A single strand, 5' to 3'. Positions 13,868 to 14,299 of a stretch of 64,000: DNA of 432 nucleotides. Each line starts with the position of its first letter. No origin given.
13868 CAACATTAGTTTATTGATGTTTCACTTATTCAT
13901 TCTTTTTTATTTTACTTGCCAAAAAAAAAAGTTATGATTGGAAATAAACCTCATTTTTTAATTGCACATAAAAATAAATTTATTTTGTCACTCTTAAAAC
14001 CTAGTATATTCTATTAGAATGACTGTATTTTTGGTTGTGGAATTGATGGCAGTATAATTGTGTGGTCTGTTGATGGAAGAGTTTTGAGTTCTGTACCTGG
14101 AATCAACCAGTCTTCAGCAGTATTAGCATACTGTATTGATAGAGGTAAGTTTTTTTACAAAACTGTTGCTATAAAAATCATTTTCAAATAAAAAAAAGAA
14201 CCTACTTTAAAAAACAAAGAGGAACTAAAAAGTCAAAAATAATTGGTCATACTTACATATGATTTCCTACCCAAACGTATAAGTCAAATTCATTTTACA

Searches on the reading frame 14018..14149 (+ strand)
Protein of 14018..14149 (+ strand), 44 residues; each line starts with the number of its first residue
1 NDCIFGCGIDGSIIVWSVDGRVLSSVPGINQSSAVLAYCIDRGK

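Call 33: search_protein_families(library=pfam, proteins=[window:14018-14149:+], max_evalue=0.1)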
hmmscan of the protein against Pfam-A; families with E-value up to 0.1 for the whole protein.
seq(44 aa): 1 family
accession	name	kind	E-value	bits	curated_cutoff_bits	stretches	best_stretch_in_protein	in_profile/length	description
PF17091.10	Inovirus_G7P_1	-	0.022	15.2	27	1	8-29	13-34/38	Inovirus G7P protein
